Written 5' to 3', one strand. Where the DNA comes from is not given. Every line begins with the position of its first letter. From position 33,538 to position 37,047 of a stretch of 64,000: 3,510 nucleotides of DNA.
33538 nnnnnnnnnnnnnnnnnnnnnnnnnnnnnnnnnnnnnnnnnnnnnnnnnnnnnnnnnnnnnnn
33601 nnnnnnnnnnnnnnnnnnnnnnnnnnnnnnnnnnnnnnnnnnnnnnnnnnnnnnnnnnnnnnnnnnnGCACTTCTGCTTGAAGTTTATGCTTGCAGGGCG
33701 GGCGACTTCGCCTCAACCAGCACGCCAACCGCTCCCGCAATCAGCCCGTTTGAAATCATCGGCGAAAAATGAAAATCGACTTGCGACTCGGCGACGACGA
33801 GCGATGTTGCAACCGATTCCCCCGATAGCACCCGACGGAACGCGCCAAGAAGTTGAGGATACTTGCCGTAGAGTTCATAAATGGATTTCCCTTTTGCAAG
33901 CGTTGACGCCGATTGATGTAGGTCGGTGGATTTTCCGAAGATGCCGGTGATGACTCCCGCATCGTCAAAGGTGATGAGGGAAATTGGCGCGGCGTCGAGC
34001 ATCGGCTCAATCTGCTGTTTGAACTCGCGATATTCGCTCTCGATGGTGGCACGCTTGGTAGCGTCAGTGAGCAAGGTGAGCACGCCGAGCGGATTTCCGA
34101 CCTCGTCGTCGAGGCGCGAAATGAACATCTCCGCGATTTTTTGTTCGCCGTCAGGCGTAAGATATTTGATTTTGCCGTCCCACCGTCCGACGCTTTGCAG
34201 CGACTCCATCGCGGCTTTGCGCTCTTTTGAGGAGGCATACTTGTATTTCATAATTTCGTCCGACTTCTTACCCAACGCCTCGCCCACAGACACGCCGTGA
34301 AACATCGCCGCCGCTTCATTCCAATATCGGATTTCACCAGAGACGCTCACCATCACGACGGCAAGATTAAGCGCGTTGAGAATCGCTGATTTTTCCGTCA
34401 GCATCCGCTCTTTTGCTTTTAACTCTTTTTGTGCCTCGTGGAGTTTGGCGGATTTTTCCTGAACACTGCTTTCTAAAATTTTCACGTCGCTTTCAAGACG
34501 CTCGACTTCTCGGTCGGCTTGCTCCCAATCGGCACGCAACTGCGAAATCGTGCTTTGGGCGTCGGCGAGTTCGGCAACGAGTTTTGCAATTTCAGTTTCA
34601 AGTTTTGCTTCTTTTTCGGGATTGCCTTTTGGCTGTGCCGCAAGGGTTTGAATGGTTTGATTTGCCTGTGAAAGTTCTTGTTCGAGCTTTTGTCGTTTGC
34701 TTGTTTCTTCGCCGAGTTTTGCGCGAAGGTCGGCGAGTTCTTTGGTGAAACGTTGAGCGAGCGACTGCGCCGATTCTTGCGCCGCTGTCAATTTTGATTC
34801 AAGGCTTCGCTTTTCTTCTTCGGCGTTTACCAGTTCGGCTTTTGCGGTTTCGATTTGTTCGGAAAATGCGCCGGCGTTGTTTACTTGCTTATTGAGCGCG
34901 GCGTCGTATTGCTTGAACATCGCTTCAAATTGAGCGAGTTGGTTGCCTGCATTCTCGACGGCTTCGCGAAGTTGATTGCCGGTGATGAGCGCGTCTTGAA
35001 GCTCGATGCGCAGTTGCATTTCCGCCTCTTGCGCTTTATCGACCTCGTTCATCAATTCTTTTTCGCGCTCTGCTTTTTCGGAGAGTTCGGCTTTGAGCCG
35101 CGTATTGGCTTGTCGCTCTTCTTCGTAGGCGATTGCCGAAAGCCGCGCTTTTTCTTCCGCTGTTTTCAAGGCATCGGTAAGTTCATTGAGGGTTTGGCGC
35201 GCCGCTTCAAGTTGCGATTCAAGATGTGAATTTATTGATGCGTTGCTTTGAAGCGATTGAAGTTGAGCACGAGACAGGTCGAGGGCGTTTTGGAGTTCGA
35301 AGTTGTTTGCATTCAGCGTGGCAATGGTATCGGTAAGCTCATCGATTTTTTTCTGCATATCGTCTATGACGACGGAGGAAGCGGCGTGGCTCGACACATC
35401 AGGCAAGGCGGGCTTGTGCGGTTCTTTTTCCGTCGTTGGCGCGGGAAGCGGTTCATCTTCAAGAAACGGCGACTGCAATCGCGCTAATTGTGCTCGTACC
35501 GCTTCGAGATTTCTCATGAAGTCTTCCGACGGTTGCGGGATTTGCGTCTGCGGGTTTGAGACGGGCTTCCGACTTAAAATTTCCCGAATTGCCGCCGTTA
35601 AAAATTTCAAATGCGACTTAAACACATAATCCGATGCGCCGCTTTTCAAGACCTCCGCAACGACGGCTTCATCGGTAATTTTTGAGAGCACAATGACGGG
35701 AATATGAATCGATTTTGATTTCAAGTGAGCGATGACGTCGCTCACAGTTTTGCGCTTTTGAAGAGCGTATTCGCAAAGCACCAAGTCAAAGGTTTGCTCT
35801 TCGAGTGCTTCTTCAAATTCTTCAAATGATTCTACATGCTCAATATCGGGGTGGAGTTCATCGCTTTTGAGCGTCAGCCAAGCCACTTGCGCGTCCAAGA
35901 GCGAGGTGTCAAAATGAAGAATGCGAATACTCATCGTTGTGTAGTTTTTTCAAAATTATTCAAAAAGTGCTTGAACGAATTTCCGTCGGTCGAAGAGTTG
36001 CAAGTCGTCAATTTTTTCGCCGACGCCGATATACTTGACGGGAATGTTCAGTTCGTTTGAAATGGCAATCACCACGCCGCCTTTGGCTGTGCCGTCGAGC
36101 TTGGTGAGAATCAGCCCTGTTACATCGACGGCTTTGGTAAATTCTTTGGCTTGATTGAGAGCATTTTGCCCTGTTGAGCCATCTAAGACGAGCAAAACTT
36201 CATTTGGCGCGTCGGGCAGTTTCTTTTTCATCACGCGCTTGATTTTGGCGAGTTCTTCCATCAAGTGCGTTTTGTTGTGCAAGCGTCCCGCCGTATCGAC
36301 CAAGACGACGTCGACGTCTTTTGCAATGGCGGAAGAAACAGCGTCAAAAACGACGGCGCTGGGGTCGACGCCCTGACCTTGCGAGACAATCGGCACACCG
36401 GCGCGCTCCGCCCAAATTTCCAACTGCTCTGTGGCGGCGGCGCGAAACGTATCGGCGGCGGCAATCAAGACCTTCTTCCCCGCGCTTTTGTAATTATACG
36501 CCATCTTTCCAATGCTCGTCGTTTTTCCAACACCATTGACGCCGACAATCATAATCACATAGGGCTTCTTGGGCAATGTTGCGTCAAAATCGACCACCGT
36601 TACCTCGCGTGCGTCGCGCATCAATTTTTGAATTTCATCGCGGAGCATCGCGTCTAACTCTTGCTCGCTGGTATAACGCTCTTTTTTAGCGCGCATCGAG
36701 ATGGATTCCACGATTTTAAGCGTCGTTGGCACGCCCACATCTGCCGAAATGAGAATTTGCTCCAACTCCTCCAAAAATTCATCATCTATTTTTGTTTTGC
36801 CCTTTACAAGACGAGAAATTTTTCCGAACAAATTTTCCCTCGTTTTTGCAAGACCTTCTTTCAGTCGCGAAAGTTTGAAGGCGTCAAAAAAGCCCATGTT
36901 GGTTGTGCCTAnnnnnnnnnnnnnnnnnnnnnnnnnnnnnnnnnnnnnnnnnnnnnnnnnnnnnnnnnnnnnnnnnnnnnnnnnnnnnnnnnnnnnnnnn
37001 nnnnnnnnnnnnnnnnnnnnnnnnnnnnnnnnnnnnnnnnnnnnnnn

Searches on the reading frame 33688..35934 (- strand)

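Call 57: search_protein_families(library=ncbifam, proteins=[window:33688-35934:-], max_evalue=0.00001)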
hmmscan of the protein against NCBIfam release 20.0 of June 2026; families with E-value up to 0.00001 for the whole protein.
window:33688-35934:- (749 aa): 13 families
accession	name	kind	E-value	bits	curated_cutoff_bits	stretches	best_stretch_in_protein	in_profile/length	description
TIGR00229.1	sensory_box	domain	5.2e-12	46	22.9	1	517-634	9-125/126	PAS domain S-box protein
TIGR02169.1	SMC_prok_A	equivalog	7.5e-10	37.1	729.4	0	190-391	297-495/1165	chromosome segregation protein SMC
TIGR02168.1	SMC_prok_B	equivalog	1.2e-09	36.5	567.35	1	357-526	691-856/1181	chromosome segregation protein SMC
NF052573.1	HisKinEspAMyxo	equivalog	4.8e-09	34.8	1400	1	506-633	247-373/755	serine histidine kinase EspA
NF047466.1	hybrid_RR_LvrB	exception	6.5e-08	32.1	500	1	4-120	5-120/377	hybrid histidine kinase/response regulator LvrB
TIGR04523.1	Mplasa_alph_rch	subfamily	2.3e-07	29.1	270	0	194-523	186-502/745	helix-rich protein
TIGR02154.1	PhoB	equivalog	5.6e-07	29.1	296.2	1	30-131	28-131/226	phosphate regulon transcriptional regulator PhoB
TIGR02938.1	nifL_nitrog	equivalog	1.4e-06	27.2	242.45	1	522-662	13-152/494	nitrogen fixation negative regulator NifL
NF045487.1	ASRP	equivalog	2.8e-06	26.2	300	0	396-514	315-429/593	archaea-specific SMC-related protein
NF041830.1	RR_TF_ErdR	exception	4.2e-06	26.6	390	0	33-131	33-132/213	response regulator transcription factor ErdR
NF041733.1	resp_reg_CseB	equivalog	5.4e-06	26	350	0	42-135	38-130/228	two-component system response regulator CseB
NF040689.1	MtrAB_MtrA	equivalog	5.7e-06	25.8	300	0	34-124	28-117/219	MtrAB system response regulator MtrA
NF045505.1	RR_RssB_Pseudo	equivalog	8.1e-06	25.1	700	0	43-129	44-131/394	two-component system response regulator RssB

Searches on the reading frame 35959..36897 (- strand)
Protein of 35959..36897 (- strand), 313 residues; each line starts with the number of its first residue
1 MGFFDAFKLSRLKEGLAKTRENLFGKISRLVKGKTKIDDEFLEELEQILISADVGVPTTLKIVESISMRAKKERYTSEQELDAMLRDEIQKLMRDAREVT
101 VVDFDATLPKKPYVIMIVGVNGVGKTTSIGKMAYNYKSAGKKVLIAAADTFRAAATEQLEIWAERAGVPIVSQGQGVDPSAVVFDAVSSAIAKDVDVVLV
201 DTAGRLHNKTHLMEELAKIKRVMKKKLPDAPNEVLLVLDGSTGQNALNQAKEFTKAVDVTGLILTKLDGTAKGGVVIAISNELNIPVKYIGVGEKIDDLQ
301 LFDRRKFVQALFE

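Call 57: search_protein_families(library=ncbifam, proteins=[window:35959-36897:-], max_evalue=0.00001)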
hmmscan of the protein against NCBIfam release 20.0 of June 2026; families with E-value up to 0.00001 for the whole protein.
window:35959-36897:- (313 aa): 11 families
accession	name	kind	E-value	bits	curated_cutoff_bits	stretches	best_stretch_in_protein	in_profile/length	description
TIGR00064.1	ftsY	equivalog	6.4e-113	376.6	260.7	1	36-312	1-279/279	signal recognition particle-docking protein FtsY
TIGR00959.1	ffh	equivalog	1.5e-65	221.7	473.2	1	38-309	26-291/428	signal recognition particle protein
TIGR01425.1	SRP54_euk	equivalog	3.3e-53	181.1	576.25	1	36-311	25-293/428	signal recognition particle protein SRP54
TIGR03499.1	FlhF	equivalog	1.3e-21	77.8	174.15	1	21-204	118-286/286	flagellar biosynthesis GTPase FlhF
NF009367.0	PRK12724.1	equivalog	3.7e-19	68.9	718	1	79-296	190-398/433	flagellar biosynthesis regulator FlhF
NF009366.0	PRK12723.1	equivalog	1.3e-17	64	585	1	29-300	98-356/388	flagellar biosynthesis regulator FlhF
NF011312.0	PRK14723.1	equivalog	4.7e-16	58.4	951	1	98-309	171-376/768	flagellar biosynthesis regulator FlhF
NF009368.0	PRK12726.1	equivalog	4.4e-14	52.4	832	1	113-298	207-383/407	flagellar biosynthesis regulator FlhF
NF011311.0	PRK14722.1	equivalog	8.4e-14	51.4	777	1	96-307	121-331/374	flagellar biosynthesis regulator FlhF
NF005230.0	PRK06731.1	equivalog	3.1e-13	49.6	553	1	65-293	40-258/281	flagellar biosynthesis regulator FlhF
NF011310.0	PRK14721.1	equivalog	4.4e-10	39.4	725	1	110-312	189-382/423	flagellar biosynthesis regulator FlhF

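Call 65: find_related_loci(query=window:35959-36897:-, collection=metagenome_contigs, flank=4500)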
Query window:35959-36897:- (313 aa) in metagenome_contigs; peptide patterns used: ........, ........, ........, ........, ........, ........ (x = any residue, [..] = any of these).
600 stretches matched a pattern (row limit reached: there are more); 548 encode a relative of the query (tblastn E <= 1e-3); the best 80 are kept; 80 distinct loci.
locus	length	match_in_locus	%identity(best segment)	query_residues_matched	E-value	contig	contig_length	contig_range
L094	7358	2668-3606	95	1-313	0e+0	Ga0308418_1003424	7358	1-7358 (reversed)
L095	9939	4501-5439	86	1-313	7e-172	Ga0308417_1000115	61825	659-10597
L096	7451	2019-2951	72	1-311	9e-143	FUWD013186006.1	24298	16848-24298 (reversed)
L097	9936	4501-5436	70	1-312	6e-142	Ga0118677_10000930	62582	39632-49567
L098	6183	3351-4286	70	1-312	5e-142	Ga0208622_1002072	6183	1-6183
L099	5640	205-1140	70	1-312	2e-141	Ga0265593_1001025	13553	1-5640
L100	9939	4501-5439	70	1-313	3e-141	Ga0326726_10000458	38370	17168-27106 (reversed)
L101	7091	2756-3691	71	1-312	3e-141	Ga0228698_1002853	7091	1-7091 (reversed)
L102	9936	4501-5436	70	1-312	3e-141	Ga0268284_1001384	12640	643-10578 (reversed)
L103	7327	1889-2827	70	1-313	5e-141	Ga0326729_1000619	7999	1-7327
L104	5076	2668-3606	70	1-313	7e-142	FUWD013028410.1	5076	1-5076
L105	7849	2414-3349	70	1-312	4e-140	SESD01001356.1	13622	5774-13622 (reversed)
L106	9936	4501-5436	70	1-312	6e-140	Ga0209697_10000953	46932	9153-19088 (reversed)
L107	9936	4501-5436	70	1-312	8e-140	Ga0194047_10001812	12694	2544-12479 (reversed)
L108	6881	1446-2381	70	1-312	2e-139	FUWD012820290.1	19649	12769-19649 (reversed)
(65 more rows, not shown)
